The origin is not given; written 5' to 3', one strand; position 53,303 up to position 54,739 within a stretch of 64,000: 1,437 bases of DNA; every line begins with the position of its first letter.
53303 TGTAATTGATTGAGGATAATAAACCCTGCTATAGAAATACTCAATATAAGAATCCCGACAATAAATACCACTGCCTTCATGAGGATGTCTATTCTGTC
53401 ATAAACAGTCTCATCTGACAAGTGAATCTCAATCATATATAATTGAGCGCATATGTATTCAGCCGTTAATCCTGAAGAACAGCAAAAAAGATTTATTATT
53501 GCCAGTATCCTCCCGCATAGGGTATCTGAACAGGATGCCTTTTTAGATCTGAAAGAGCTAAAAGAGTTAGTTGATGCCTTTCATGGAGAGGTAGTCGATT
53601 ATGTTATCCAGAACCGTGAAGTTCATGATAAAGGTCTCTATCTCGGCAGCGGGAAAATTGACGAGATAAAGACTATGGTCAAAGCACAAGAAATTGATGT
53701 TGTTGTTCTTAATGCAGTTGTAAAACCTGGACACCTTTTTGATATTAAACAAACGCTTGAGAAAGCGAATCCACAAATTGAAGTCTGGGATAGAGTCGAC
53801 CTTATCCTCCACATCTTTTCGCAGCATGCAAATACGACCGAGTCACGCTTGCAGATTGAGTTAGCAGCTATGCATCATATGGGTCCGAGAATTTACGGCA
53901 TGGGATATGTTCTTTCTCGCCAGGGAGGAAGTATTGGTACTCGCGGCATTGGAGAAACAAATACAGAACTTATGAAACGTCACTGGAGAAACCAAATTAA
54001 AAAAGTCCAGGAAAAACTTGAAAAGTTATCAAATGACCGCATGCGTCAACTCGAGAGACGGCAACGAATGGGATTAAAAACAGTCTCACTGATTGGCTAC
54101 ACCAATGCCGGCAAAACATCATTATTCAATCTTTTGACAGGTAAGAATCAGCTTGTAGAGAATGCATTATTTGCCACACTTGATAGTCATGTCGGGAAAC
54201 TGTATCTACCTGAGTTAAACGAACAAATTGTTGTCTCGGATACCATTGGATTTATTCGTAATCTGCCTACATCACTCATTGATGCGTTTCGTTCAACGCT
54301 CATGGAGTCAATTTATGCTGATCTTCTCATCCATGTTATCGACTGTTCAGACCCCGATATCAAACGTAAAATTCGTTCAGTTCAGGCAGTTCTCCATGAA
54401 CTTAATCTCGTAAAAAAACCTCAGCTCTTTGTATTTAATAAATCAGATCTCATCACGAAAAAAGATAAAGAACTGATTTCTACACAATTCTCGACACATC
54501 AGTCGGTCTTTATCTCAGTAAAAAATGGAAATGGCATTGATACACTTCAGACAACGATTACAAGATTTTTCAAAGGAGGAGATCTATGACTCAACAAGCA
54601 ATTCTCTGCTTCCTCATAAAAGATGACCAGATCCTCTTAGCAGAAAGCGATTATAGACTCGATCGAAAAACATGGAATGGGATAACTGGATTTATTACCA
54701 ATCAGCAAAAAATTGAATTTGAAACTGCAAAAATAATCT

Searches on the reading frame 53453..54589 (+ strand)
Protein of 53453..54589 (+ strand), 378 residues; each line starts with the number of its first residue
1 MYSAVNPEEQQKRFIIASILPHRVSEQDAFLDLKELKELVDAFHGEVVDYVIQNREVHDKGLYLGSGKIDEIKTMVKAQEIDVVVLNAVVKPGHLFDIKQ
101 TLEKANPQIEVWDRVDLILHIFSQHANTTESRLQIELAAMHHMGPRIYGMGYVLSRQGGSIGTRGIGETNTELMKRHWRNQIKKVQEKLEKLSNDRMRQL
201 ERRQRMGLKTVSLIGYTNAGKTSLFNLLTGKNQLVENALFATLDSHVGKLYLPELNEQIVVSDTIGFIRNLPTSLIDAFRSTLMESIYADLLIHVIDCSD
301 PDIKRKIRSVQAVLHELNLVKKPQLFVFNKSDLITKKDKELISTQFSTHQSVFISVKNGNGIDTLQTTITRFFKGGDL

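Call 12: search_protein_families(library=pfam, proteins=[window:53453-54589:+], max_evalue=0.001)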
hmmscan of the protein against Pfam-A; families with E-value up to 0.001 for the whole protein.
window:53453-54589:+ (378 aa): 7 families
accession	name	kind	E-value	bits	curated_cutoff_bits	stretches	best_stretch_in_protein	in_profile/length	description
PF16360.10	GTP-bdg_M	-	1.8e-20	73.7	29.5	1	125-203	1-79/79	GTP-binding GTPase Middle Region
PF13167.11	GTP-bdg_N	-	4e-20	72.6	25.4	1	33-122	4-88/89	GTP-binding GTPase N-terminal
PF01926.29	MMR_HSR1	-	4.4e-20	72.3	21.9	1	211-330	2-113/113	50S ribosome-binding GTPase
PF02421.24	FeoB_N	-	3.5e-11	43.3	27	1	210-368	2-155/156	Ferrous iron transport protein B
PF03193.22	RsgA_GTPase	-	2.3e-06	28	30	0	176-237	73-135/174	RsgA GTPase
PF16897.10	MMR_HSR1_Xtn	-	3.6e-05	24.1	35.2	1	318-369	52-100/106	C-terminal region of MMR_HSR1 domain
PF12631.12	MnmE_helical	-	3.8e-05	24.3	40.1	1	172-374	61-136/211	MnmE helical domain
